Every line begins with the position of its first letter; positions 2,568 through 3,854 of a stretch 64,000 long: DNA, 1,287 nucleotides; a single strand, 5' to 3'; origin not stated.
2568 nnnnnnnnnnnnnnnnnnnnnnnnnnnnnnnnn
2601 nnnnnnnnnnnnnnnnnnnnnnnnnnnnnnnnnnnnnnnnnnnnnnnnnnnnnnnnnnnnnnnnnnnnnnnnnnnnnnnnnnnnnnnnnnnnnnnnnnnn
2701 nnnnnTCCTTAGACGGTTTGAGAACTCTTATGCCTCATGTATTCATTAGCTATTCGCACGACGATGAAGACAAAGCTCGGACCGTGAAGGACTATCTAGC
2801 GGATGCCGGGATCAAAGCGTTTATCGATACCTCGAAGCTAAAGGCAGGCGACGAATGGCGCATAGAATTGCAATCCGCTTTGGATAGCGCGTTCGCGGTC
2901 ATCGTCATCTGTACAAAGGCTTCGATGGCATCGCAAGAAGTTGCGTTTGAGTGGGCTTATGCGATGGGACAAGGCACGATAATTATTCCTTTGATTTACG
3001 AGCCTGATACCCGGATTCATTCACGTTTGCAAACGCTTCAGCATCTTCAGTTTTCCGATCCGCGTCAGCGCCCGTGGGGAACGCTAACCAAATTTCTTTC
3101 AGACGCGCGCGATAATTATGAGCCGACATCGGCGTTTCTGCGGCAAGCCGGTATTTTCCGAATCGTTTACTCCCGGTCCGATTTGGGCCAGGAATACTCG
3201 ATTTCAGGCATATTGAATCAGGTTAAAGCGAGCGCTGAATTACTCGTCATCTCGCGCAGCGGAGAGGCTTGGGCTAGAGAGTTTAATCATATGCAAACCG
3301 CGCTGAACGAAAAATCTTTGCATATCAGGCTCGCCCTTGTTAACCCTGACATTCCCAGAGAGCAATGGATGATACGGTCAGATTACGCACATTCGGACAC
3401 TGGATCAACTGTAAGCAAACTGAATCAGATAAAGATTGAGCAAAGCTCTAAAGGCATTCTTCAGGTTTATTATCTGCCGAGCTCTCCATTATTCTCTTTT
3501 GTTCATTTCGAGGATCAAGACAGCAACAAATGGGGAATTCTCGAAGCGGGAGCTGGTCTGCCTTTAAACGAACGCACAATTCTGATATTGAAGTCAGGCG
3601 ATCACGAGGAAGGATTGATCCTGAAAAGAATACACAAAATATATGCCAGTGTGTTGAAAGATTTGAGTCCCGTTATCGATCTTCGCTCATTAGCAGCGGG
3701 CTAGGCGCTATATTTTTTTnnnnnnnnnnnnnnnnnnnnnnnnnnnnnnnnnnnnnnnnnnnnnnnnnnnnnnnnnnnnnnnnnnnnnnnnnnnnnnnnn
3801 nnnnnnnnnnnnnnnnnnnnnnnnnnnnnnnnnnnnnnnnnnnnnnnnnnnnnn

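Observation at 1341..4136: Lower-GC three-gene cassette: radical SAM/SPASM enzyme + TIR-domain protein + small beta-barrel-like protein - candidate undescribed defence or signalling system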

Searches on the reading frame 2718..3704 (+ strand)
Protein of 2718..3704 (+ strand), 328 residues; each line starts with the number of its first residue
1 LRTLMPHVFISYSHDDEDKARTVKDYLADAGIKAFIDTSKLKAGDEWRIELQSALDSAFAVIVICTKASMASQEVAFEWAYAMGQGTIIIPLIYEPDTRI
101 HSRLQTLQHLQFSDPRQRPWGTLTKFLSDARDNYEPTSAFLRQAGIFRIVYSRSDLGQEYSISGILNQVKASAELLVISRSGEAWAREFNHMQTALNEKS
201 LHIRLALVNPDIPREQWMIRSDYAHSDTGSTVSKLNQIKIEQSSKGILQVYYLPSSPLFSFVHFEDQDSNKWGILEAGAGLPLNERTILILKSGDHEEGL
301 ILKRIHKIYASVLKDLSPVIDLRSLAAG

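Call 3: search_protein_families(library=pfam, proteins=[window:2718-3704:+], max_evalue=0.01)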
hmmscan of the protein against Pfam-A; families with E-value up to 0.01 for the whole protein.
window:2718-3704:+ (328 aa): 3 families
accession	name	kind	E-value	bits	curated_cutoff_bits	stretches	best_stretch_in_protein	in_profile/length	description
PF13676.11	TIR_2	-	2.3e-23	83.4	28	1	8-114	1-110/122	TIR domain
PF01582.25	TIR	-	4.5e-05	23.7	21.3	1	22-99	20-101/179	TIR domain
PF10137.14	CAP12-PCTIR_TIR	-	6e-05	23.5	24.7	1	8-73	2-67/119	CAP12/Pycsar effector protein, TIR domain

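Call 4: search_protein_families(library=padloc, proteins=[window:2718-3704:+], max_evalue=0.01)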
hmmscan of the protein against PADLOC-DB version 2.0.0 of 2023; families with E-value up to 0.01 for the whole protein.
window:2718-3704:+ (328 aa): 12 families
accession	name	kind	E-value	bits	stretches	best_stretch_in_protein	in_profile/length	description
PDLC02421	Aga_TIR-PNTD1-PNTD2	-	9.8e-12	42.7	1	7-114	5-119/430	Class I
PDLC02012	SAVED5--SAVED_TIR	-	1.4e-11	42.2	1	7-75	15-83/404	-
PDLC02403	Aga_TIR-PNTD1-PNTD2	-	3.4e-11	40.9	1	21-129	19-133/443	Class I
PDLC03957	bSEFIR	-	7.5e-11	40.5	1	5-67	38-103/412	-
PDLC05062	PDC-S66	-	3.5e-08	31.3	1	8-66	151-211/282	-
PDLC00418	ThsB1|ThsB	-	1.5e-05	22.9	1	7-95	6-100/155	TIR-like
PDLC00419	ThsB1|ThsB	-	1.7e-05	22.7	1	5-85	27-111/165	TIR-like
PDLC02416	Aga_REase-TIR-PNTD1-PNTD2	-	2.5e-05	21.2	1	12-113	162-264/572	Class I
PDLC02400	Aga_TIR-PNTD1-PNTD2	-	3.2e-05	20.4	1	23-102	205-291/639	Class I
PDLC00430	ThsB1|ThsB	-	0.00051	17.7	1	6-38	65-98/269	TIR-like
PDLC00436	ThsB1|ThsB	-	0.00068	17.2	1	6-84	36-118/183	TIR-like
PDLC00727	Effector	-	0.0024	14.4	1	8-64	176-232/590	TIR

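Call 5: search_protein_families(library=ncbifam, proteins=[window:2718-3704:+], max_evalue=0.01)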
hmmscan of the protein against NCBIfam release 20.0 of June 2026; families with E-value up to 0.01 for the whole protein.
window:2718-3704:+ (328 aa): 3 families
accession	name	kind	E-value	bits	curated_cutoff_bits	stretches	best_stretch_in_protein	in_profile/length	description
NF042941.1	Retron_TIR_antiphage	equivalog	4.8e-07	28.9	600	1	7-112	341-452/464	TIR domain-containing anti-phage reverse transcriptase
NF058526.1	Thoeris_type3_ThcB4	equivalog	3.8e-06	26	220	1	8-113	130-235/375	Thoeris type III anti-phage system protein ThcB4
NF040588.1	FxsC_Nterm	equivalog_domain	0.0038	17.2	130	0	33-82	47-95/182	TIR-like protein FxsC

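Call 6: find_homologous_proteins(query=window:2718-3704:+)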
Query window:2718-3704:+ (328 aa): 5 proteins with E <= 0.001 among 2023 candidates.
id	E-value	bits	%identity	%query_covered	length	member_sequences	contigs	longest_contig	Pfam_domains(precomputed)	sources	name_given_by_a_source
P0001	6.9e-212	720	100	99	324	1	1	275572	PF13676.12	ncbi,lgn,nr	ncbi:MAG TPA: toll/interleukin-1 receptor domain-containing protein [Blastocatellia bacterium]|nr:to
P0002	1.1e-121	424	61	96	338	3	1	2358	PF13676.12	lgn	-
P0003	7.8e-119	414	59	96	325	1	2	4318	PF01582.26,PF13676.12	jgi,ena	-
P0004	1.3e-106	374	53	96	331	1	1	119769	PF13676.12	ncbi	-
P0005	6.3e-4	37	31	27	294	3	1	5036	PF01582.26,PF26309.1,PF13676.12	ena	-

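Call 28: predict_structure(alignment_id=A2)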
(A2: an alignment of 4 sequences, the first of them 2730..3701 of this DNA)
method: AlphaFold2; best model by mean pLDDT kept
length: 324 residues; sequences in the alignment: 4
mean_pLDDT: 42.6   pTM: 0.37
mean pLDDT of the five models: 42.6, 41.6, 41.3, 41.1, 37.8
residues with pLDDT >= 90: 0; 70-90: 0; 50-70: 67; < 50: 257
segments of 3 or more residues with pLDDT < 50: 1-4, 8-20, 22-31, 35-44, 50-58, 61-153, 176-179, 204-241, 249-304, 306-313, 319-324
pLDDT, mean of each block of 10 residues (from residue 1): 47 47 43 47 47 47 41 37 42 33 33 39 38 41 37 50 55 51 59 58 43 28 40 46 51 36 33 32 31 41 48 49 35
secondary structure, 60 per line:
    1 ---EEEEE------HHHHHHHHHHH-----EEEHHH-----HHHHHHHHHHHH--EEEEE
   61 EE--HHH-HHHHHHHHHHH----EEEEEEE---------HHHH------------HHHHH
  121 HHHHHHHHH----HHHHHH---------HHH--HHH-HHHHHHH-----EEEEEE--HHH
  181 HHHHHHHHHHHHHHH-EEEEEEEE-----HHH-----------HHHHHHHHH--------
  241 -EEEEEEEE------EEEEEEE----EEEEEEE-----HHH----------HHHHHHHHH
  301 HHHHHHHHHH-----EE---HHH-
elements in order: E4-8 H15-25 E31-33 H42-53 E56-62 H69-79 E84-90 H100-103 H116-129 H134-139 H158-164 E170-175 H178-195 E197-204 H224-232 E242-249 E256-262 E267-273 H292-310

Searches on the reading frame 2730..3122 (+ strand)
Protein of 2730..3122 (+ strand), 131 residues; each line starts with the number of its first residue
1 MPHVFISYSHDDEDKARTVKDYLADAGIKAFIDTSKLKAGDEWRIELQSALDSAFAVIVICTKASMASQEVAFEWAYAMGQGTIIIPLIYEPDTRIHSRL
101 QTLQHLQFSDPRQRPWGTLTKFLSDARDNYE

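Call 61: search_solved_structures(query=window:2730-3122:+, max_evalue=0.01, show_alignments=4)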
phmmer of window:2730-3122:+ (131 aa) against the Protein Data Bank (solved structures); distinct sequences matched with E-value up to 0.01: 5.
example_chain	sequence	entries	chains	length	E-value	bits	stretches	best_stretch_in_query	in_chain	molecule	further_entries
4c7m_A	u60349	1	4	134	0.00048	23.3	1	8-88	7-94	Toll/interleukin-1 receptor domain-containing protein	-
4lzp_B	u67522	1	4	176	0.00087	22.5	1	8-88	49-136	Putative uncharacterized protein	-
4lqc_A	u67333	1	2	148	0.0026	20.9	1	9-88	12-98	TcpB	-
7uwg_A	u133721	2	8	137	0.004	20.3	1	4-63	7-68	Molecular chaperone Tir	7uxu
8g83_A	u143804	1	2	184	0.0082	19.3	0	4-63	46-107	NAD(+) hydrolase AbTIR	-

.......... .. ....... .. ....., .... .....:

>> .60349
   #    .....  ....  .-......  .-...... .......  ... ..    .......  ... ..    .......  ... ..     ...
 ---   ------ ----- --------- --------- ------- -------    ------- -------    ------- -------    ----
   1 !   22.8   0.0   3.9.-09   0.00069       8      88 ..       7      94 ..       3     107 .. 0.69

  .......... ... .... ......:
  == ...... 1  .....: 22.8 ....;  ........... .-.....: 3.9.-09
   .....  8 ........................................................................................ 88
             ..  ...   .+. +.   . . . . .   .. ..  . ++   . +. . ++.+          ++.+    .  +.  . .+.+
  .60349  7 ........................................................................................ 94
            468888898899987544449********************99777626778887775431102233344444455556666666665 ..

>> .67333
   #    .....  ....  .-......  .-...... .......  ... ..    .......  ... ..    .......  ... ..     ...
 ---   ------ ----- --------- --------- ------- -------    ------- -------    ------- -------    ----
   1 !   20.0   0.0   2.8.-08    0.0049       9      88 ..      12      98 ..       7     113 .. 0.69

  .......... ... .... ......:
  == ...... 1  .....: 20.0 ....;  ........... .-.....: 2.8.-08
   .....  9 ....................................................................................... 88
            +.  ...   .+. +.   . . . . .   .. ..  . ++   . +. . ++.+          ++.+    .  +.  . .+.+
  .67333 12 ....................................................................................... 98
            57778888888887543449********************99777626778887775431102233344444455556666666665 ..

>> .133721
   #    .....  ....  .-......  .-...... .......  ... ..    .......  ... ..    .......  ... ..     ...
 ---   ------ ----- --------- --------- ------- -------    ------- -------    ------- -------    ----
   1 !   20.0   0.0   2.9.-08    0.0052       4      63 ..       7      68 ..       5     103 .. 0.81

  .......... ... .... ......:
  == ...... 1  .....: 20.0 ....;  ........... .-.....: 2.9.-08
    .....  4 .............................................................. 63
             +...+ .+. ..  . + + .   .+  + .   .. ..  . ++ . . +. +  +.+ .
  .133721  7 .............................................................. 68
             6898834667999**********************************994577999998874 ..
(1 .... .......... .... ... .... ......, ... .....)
